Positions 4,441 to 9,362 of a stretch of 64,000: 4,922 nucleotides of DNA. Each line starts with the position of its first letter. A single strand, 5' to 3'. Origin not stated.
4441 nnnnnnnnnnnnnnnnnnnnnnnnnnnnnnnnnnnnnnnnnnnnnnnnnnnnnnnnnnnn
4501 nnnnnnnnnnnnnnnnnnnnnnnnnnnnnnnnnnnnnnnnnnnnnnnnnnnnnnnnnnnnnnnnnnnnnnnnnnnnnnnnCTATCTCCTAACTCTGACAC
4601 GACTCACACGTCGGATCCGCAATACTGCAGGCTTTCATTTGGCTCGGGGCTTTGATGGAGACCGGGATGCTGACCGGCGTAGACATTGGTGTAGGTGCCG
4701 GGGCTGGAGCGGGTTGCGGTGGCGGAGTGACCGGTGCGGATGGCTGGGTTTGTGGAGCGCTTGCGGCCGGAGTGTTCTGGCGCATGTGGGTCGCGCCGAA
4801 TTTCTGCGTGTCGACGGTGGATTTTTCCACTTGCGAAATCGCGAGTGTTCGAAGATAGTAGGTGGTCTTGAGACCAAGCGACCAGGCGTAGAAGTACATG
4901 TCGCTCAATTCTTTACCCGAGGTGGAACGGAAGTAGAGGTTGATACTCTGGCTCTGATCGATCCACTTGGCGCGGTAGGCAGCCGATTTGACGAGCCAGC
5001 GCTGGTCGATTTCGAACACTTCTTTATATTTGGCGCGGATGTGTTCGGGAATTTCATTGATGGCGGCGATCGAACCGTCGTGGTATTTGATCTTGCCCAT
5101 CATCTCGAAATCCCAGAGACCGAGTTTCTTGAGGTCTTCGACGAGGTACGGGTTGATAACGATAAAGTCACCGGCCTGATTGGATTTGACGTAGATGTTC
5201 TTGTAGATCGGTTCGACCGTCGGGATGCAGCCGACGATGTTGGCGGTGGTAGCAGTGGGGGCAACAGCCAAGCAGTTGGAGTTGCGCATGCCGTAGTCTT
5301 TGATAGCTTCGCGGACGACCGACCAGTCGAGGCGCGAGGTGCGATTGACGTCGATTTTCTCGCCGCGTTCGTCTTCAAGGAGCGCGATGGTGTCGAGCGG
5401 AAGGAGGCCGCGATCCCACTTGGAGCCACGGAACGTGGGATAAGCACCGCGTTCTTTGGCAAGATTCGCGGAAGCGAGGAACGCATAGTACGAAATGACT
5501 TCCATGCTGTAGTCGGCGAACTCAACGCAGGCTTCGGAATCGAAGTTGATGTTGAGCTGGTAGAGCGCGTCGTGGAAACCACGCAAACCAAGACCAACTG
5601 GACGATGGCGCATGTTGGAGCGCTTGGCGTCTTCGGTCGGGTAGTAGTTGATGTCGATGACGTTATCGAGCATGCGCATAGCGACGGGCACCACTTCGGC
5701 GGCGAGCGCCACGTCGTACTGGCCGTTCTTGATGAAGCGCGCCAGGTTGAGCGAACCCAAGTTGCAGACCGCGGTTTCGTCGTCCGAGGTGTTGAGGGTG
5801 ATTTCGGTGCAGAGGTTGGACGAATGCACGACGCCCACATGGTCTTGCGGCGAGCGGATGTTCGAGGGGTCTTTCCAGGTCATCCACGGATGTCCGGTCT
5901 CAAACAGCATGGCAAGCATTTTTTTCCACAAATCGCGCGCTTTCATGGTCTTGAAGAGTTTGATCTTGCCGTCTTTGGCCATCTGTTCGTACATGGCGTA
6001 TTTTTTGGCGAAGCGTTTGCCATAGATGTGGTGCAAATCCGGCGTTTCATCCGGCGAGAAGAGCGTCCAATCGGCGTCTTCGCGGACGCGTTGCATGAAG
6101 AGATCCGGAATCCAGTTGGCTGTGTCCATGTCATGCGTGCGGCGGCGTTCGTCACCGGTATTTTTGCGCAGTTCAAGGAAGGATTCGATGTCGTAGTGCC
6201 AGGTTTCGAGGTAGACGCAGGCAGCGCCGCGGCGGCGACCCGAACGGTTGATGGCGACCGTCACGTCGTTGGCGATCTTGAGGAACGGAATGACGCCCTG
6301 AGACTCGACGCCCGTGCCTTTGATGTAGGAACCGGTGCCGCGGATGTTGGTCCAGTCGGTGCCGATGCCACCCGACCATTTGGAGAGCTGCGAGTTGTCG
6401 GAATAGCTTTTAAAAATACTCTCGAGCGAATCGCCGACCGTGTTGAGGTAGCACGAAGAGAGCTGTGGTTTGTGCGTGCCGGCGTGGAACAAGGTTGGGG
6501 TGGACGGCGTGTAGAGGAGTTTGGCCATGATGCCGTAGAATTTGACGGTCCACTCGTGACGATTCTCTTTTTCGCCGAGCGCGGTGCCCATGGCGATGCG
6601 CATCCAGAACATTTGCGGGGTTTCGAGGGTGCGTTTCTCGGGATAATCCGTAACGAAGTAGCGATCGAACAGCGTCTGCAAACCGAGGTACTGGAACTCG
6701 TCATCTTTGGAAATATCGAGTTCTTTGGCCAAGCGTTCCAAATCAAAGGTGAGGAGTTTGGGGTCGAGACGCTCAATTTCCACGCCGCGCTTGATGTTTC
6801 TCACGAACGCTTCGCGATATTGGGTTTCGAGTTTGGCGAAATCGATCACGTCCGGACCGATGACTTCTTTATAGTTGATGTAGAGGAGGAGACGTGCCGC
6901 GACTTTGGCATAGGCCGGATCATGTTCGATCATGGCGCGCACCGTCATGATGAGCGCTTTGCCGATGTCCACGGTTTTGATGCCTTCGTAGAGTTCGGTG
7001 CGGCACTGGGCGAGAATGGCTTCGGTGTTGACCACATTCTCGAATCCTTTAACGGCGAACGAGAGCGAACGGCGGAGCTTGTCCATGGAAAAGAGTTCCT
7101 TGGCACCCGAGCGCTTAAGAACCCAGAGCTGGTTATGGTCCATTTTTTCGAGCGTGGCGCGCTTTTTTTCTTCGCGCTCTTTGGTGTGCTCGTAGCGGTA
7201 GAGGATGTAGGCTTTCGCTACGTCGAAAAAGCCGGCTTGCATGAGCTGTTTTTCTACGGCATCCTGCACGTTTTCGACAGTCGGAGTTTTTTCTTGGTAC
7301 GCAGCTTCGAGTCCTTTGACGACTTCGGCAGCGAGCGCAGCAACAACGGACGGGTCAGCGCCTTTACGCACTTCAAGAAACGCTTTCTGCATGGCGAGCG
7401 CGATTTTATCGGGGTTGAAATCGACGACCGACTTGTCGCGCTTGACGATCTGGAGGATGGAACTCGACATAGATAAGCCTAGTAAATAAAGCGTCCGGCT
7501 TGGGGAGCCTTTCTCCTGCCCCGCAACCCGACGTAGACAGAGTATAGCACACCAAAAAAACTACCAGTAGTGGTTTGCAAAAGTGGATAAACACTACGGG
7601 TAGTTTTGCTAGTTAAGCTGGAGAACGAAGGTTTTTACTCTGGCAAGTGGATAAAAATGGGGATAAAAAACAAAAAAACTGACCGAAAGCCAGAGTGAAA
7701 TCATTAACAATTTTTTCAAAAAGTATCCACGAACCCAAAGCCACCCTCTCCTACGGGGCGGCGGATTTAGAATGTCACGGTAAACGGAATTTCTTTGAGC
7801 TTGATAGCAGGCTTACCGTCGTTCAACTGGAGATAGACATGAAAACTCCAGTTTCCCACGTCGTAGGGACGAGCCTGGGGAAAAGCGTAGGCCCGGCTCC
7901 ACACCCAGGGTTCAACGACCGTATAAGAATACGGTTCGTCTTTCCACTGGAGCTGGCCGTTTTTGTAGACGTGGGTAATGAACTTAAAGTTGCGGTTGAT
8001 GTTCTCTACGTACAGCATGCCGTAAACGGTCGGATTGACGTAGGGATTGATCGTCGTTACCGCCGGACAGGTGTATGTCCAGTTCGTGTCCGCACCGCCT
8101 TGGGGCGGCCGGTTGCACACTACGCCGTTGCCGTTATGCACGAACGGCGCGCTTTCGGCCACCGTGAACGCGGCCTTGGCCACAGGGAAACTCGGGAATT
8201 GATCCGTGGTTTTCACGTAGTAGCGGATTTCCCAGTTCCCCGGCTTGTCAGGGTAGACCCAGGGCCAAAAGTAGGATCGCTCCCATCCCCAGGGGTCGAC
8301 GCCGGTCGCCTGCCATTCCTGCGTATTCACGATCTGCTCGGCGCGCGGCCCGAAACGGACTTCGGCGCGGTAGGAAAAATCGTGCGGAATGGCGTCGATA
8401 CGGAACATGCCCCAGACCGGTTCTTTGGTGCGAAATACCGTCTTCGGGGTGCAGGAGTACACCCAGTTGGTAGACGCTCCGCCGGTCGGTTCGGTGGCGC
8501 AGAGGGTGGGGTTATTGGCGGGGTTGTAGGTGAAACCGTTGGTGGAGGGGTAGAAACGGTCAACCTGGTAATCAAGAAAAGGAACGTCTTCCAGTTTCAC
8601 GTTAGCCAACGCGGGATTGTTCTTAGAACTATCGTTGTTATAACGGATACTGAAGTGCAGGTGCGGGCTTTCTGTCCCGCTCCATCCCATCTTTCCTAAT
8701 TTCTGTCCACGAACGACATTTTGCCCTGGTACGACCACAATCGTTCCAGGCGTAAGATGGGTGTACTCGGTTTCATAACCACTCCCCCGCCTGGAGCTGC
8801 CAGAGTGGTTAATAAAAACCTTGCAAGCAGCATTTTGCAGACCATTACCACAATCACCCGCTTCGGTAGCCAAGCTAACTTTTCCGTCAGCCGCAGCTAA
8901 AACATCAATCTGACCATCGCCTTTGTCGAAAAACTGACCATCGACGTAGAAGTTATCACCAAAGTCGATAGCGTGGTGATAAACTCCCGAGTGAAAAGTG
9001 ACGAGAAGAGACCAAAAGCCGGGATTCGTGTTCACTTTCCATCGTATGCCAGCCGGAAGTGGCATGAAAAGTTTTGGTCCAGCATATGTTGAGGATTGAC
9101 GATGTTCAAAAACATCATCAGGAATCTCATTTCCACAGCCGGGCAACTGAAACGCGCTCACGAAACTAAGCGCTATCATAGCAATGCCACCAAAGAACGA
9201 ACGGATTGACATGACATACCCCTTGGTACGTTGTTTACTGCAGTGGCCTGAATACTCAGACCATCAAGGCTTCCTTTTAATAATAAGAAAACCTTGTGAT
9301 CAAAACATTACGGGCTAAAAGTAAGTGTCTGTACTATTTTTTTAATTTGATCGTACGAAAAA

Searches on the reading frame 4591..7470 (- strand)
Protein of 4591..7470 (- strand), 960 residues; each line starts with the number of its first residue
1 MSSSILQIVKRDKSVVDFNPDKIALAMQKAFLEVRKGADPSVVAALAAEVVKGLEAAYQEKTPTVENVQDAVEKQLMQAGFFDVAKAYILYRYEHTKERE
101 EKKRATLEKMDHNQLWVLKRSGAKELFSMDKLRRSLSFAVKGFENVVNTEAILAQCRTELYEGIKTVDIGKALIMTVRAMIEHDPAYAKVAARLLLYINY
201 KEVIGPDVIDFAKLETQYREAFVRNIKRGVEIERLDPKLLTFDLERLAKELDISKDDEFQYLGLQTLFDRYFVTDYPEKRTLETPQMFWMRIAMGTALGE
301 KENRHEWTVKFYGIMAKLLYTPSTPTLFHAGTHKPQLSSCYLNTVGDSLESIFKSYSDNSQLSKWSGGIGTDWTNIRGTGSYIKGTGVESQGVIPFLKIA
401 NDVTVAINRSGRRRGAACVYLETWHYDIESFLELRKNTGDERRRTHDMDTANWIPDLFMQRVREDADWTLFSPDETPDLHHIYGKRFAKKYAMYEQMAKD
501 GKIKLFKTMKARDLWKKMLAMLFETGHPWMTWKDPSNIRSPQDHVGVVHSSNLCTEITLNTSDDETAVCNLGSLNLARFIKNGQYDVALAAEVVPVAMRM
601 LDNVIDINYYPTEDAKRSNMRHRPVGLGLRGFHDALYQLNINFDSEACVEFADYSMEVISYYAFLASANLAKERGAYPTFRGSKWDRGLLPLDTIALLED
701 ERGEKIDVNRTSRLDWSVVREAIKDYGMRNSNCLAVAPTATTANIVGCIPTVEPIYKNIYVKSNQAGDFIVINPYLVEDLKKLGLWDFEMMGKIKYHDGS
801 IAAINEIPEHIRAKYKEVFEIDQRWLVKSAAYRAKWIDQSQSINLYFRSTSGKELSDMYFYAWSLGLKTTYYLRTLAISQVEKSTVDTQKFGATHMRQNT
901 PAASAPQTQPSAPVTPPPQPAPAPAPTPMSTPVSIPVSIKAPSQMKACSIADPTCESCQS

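Call 39: search_protein_families(library=ncbifam, proteins=[window:4591-7470:-], max_evalue=0.00001)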
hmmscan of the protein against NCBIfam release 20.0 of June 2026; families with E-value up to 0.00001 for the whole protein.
window:4591-7470:- (960 aa): 24 families
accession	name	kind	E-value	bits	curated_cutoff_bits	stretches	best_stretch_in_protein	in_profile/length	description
NF005544.0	PRK07207.1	equivalog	0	1275.7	965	1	5-959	33-965/965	ribonucleoside-diphosphate reductase subunit alpha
NF009029.0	PRK12365.1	equivalog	0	1109.2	1350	1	2-896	114-1014/1046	ribonucleoside-diphosphate reductase subunit alpha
NF005101.0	PRK06539.1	equivalog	2.5e-223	743.6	988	1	115-895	3-780/822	ribonucleoside-diphosphate reductase subunit alpha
TIGR02506.1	NrdE_NrdA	equivalog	6.2e-213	708.7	341.05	1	261-875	1-615/616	ribonucleoside-diphosphate reductase subunit alpha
NF006279.0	PRK08447.1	equivalog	1.5e-192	642.1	1082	3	116-563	3-435/789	ribonucleoside-diphosphate reductase subunit alpha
NF009028.0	PRK12364.1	equivalog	4.3e-151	504.7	1377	3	6-565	1-544/842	ribonucleoside-diphosphate reductase subunit alpha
NF006665.0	PRK09209.1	equivalog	1.2e-146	490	1057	2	118-778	13-680/761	ribonucleoside-diphosphate reductase subunit alpha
NF005483.0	PRK07088.1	equivalog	8.4e-139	464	1214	3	119-564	7-468/764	ribonucleoside-diphosphate reductase subunit alpha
NF006577.0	PRK09102.1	equivalog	4.8e-119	398.3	620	3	253-482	19-235/604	ribonucleoside-diphosphate reductase subunit alpha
TIGR02504.1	NrdJ_Z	equivalog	6e-110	368.6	399.95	1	267-869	5-592/606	adenosylcobalamin-dependent ribonucleoside-diphosphate reductase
NF005010.0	PRK06406.1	subfamily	2.7e-100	336.8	1125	4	500-687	382-565/771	vitamin B12-dependent ribonucleotide reductase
NF006417.0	PRK08665.1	equivalog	3.1e-96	323.3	961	1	266-876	19-566/759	vitamin B12-dependent ribonucleotide reductase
NF006578.0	PRK09103.1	equivalog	3.6e-95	319.6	813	1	113-802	3-680/761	class 1a ribonucleoside-diphosphate reductase subunit alpha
TIGR04170.1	RNR_1b_NrdE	exception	3.6e-83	280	750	2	251-765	75-599/698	class 1b ribonucleoside-diphosphate reductase subunit alpha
NF006207.0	PRK08332.1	equivalog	1.3e-76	258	2400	3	565-879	1249-1558/1684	vitamin B12-dependent ribonucleotide reductase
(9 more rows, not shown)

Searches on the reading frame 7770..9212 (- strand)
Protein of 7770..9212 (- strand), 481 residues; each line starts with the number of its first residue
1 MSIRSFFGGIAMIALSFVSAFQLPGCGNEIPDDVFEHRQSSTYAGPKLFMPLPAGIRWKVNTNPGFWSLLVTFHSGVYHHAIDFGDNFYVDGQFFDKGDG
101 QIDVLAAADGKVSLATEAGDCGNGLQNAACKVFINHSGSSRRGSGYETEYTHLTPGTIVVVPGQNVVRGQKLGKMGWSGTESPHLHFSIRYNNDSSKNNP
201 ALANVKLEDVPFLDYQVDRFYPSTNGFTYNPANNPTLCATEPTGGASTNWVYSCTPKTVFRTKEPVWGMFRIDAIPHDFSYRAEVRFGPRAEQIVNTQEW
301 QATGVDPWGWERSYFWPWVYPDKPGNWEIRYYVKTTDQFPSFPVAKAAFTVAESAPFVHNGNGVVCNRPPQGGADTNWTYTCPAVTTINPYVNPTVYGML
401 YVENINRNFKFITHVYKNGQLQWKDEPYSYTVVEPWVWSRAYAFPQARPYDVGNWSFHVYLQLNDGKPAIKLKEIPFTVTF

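Call 39: search_protein_families(library=ncbifam, proteins=[window:7770-9212:-], max_evalue=0.00001)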
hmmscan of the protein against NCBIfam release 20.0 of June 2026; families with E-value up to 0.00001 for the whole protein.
window:7770-9212:- (481 aa): 6 families
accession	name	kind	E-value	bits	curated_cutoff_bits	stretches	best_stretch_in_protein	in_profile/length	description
NF052336.1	PdgHdaseHSB100310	equivalog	2.4e-08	33.7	500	1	104-195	70-147/316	peptidoglycan hydrolase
NF040883.1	amid_act_ActS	equivalog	2.8e-08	33.3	375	1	101-192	138-223/242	amidase activator ActS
NF008652.0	PRK11649.1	equivalog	1.7e-07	30.3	341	1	103-196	325-404/439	murein DD-endopeptidase MepM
NF008123.1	PRK10871.1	equivalog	1.2e-06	28.2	311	1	103-195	277-355/365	murein hydrolase activator NlpD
NF052530.1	Heli_ShapePgp3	exception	7.3e-06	25.3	300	0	103-194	179-256/270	peptidoglycan metallopeptidase Pgp3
NF050804.1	CellDivDipMCaul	equivalog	7.4e-06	25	900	0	103-193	540-617/634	cell division endopeptidase DipM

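Call 42: search_protein_families(library=pfam, proteins=[window:7770-9212:-], max_evalue=0.001)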
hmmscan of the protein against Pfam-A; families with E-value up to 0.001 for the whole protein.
window:7770-9212:- (481 aa): 1 family
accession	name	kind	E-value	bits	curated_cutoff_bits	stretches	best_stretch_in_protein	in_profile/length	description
PF01551.29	Peptidase_M23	-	8.9e-14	51.9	28.7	1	98-195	11-93/96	Peptidase family M23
